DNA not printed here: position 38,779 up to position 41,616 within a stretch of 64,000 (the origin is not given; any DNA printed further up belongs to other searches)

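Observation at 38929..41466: Wzx-type flippase fused to a GT4 glycosyltransferase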

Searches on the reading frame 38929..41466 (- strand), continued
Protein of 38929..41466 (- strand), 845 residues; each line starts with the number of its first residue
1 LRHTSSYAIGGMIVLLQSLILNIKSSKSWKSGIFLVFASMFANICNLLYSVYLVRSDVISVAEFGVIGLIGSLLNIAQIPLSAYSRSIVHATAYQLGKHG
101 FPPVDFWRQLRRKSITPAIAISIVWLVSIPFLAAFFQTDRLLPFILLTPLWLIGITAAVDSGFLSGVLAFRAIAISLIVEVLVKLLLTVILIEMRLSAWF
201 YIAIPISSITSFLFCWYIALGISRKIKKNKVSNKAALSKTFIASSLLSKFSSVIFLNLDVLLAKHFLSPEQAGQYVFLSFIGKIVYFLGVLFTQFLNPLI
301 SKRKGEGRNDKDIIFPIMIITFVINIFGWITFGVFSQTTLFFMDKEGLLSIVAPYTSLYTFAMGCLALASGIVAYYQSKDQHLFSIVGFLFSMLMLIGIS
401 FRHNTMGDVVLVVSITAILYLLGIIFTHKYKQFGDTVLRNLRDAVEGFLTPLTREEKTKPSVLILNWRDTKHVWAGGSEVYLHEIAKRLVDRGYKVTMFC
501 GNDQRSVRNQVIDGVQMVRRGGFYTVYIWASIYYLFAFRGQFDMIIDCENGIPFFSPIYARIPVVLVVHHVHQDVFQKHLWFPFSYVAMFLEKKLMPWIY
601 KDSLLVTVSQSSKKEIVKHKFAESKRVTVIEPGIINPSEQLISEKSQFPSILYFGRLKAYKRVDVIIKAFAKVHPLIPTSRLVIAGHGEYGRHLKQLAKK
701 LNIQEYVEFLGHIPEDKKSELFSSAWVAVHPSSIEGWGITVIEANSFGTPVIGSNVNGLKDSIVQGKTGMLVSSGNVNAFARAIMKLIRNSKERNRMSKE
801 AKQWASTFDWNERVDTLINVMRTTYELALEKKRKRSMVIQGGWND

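Call 16: find_encoding_contigs(protein=P0001, flank=10000, max_places=4)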
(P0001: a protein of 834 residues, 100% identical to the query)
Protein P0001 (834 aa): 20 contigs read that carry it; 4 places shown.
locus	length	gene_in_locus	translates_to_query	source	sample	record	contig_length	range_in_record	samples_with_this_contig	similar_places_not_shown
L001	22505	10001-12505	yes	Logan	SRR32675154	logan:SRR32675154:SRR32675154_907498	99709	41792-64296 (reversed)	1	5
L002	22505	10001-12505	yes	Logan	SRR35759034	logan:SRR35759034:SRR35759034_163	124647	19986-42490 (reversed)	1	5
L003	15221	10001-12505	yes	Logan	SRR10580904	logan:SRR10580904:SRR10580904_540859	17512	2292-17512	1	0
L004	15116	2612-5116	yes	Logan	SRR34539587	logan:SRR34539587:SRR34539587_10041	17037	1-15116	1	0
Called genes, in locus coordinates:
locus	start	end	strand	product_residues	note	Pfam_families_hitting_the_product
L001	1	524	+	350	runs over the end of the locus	PF03462:PCRF, PF00472:RF-1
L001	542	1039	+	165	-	-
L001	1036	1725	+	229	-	PF00005:ABC_tran, PF13304:AAA_21 (faint)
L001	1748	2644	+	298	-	PF18075:FtsX_ECD, PF02687:FtsX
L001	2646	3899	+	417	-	PF13529:Peptidase_C39_2 (weak)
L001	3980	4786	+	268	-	-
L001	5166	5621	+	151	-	PF02367:TsaE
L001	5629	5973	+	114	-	PF00814:TsaD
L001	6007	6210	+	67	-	-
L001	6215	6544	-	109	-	PF01329:Pterin_4a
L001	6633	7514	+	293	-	-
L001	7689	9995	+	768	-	PF00535:Glycos_transf_2, PF13506:Glyco_transf_21 (faint), PF13641:Glyco_tranf_2_3, PF00535:Glycos_transf_2, PF13641:Glyco_tranf_2_3, PF13632:Glyco_trans_2_3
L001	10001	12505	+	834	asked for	PF13439:Glyco_transf_4, PF13579:Glyco_trans_4_4 (weak), PF20706:GT4-conflict, PF00534:Glycos_transf_1, PF13692:Glyco_trans_1_4, PF13524:Glyco_trans_1_2 (weak)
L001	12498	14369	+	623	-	PF01636:APH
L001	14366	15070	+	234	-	PF13489:Methyltransf_23, PF08242:Methyltransf_12 (weak), PF08241:Methyltransf_11, PF13649:Methyltransf_25 (weak), PF13847:Methyltransf_31 (weak)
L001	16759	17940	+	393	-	PF13439:Glyco_transf_4, PF00534:Glycos_transf_1, PF13692:Glyco_trans_1_4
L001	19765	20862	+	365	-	PF13439:Glyco_transf_4, PF20706:GT4-conflict, PF00534:Glycos_transf_1, PF13692:Glyco_trans_1_4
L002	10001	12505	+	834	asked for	PF13439:Glyco_transf_4, PF13579:Glyco_trans_4_4 (weak), PF20706:GT4-conflict, PF00534:Glycos_transf_1, PF13692:Glyco_trans_1_4, PF13524:Glyco_trans_1_2 (weak)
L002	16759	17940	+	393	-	PF13439:Glyco_transf_4, PF00534:Glycos_transf_1, PF13692:Glyco_trans_1_4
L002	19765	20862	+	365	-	PF13439:Glyco_transf_4, PF20706:GT4-conflict, PF00534:Glycos_transf_1, PF13692:Glyco_trans_1_4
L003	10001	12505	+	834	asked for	PF13439:Glyco_transf_4, PF13579:Glyco_trans_4_4 (weak), PF20706:GT4-conflict, PF00534:Glycos_transf_1, PF13692:Glyco_trans_1_4, PF13524:Glyco_trans_1_2 (weak)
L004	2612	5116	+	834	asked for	PF13439:Glyco_transf_4, PF13579:Glyco_trans_4_4 (weak), PF20706:GT4-conflict, PF00534:Glycos_transf_1, PF13692:Glyco_trans_1_4, PF13524:Glyco_trans_1_2 (weak)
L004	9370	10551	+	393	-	PF13439:Glyco_transf_4, PF00534:Glycos_transf_1, PF13692:Glyco_trans_1_4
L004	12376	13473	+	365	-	PF13439:Glyco_transf_4, PF20706:GT4-conflict, PF00534:Glycos_transf_1, PF13692:Glyco_trans_1_4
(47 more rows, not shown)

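Call 26: find_related_loci(query=A1, collection=genome_contigs, flank=6000)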
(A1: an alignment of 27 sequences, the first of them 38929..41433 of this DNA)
Query A1 (834 aa) in genome_contigs; peptide patterns used: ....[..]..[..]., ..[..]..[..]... (x = any residue, [..] = any of these).
600 stretches matched a pattern (row limit reached: there are more); 570 encode a relative of the query (tblastn E <= 1e-3); the best 80 are kept; 80 distinct loci.
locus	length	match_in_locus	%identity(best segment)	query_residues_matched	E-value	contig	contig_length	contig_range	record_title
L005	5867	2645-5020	44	20-815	0e+0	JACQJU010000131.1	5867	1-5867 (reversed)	MAG: Candidatus Gottesmanbacteria bacterium isolate NC_groundwater_1159_Ag_S-0.1um_39_55 S_p1_S3_coassembly_k141_2068991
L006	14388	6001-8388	43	21-823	0e+0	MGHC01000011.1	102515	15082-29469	MAG: Candidatus Woesebacteria bacterium RIFCSPLOWO2_01_FULL_39_10 rifcsplowo2_01_scaffold_2422, whole genome shotgun seq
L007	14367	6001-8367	41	12-809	0e+0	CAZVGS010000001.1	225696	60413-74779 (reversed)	MAG TPA_asm: uncultured Gammaproteobacteria bacterium isolate binchicken_co16_182 genome assembly, contig: NODE_58_lengt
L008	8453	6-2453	40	14-830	0e+0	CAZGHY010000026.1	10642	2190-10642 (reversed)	MAG TPA_asm: uncultured Gammaproteobacteria bacterium isolate SRP286056_co2_319 genome assembly, contig: NODE_10375_leng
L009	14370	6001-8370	42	20-811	0e+0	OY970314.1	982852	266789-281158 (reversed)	MAG: Candidatus Woesebacteria bacterium isolate MFD01299.bin.c.5 genome assembly, chromosome: 1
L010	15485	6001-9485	41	19-811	0e+0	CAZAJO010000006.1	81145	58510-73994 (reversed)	MAG TPA_asm: uncultured Gammaproteobacteria bacterium isolate SRP342105_co1_429 genome assembly, contig: NODE_370_length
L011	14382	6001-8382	41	24-819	0e+0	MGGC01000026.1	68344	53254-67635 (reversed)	MAG: Candidatus Woesebacteria bacterium RIFCSPHIGHO2_01_FULL_38_10 rifcsphigho2_01_scaffold_3471, whole genome shotgun s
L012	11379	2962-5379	41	12-826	0e+0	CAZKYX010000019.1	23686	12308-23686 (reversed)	MAG TPA_asm: uncultured Gammaproteobacteria bacterium isolate SRP286056_co1_17 genome assembly, contig: NODE_2469_length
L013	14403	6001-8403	42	21-821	0e+0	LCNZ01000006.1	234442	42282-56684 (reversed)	MAG: Candidatus Amesbacteria bacterium GW2011_GWB1_47_19 UX91_C0006, whole genome shotgun sequence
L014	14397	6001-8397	40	20-814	0e+0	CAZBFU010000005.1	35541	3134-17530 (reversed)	MAG TPA_asm: uncultured Pseudomonadales bacterium isolate SRP342105_co1_165 genome assembly, contig: NODE_1510_length_35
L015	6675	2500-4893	41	19-812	0e+0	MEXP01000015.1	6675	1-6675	MAG: Candidatus Amesbacteria bacterium RIFCSPLOWO2_01_FULL_49_25 rifcsplowo2_01_scaffold_32979, whole genome shotgun seq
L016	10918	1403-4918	40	13-818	0e+0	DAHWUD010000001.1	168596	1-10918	MAG TPA_asm: Candidatus Amesbacteria bacterium isolate clean1528 NODE_1_length_168596_cov_57.624523, whole genome shotgu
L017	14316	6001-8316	40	37-810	0e+0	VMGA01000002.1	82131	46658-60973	MAG: Microgenomates group bacterium Gr01-1014_16 G01um101416_scaffold_243, whole genome shotgun sequence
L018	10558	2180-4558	40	20-813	0e+0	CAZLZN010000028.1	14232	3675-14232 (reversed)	MAG TPA_asm: uncultured Gammaproteobacteria bacterium isolate SRP278252_co2_871 genome assembly, contig: NODE_8869_lengt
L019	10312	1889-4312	39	12-831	0e+0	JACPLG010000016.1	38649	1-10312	MAG: Candidatus Levyibacteriota bacterium isolate NC_groundwater_515_Ag_S-0.1um_38_10 S35_SO-1_scaffold_398900, whole ge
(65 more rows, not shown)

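Call 33: predict_structure(alignment_id=A1)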
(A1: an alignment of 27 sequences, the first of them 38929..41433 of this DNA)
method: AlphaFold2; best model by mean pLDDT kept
length: 834 residues; sequences in the alignment: 27
mean_pLDDT: 87.0   pTM: 0.67
mean pLDDT of the five models: 87.0, 86.9, 85.1, 84.6, 84.5
residues with pLDDT >= 90: 461; 70-90: 293; 50-70: 73; < 50: 7
segments of 3 or more residues with pLDDT < 50: 11-14, 832-834
pLDDT, mean of each block of 10 residues (from residue 1): 54 62 90 87 72 71 84 94 91 91 91 91 81 89 92 94 93 93 87 92 93 71 79 93 89 84 87 92 94 90 91 94 85 72 92 96 94 93 94 92 96 90 70 66 67 88 74 93 93 82 89 84 85 89 88 90 83 90 91 91 89 92 65 86 91 97 96 92 97 95 82 94 81 92 91 94 96 95 94 90 93 90 73 45
secondary structure, 60 per line:
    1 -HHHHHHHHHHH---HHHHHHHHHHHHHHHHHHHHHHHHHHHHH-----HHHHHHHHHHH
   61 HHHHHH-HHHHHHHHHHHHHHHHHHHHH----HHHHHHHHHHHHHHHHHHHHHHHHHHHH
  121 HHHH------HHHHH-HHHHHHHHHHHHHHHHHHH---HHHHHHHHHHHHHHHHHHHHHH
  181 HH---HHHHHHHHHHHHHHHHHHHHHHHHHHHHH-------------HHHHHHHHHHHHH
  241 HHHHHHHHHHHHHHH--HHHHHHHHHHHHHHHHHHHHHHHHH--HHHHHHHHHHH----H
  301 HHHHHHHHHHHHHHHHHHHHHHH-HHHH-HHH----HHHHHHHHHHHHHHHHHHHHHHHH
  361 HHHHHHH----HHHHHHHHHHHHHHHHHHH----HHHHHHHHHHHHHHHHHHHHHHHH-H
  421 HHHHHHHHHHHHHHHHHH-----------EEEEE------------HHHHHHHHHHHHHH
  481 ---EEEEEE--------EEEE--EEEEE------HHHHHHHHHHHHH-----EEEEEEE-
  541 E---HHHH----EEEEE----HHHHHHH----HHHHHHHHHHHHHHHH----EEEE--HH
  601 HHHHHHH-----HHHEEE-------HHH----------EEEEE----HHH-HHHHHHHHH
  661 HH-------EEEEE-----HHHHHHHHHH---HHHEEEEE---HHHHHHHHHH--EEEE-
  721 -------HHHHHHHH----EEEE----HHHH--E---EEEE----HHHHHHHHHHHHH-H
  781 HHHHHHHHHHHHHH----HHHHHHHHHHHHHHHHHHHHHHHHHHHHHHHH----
elements in order (helices of 4 or more, strands of 3 or more residues): H2-12 H16-44 H50-66 H68-88 H93-124 H131-135 H137-155 H159-182 H186-214 H228-255 H258-282 H285-295 H300-323 H325-328 H337-367 H372-390 H395-418 H420-438 E450-454 H467-480 E484-489 E498-501 E504-508 H515-527 E533-539 H545-548 E553-557 H562-568 H573-588 E593-596 H599-607 E616-618 E639-643 H652-662 E670-674 H680-689 E696-700 H704-713 E716-719 H728-735 E740-743 H748-751 E758-761 H766-778 H780-794 H799-830
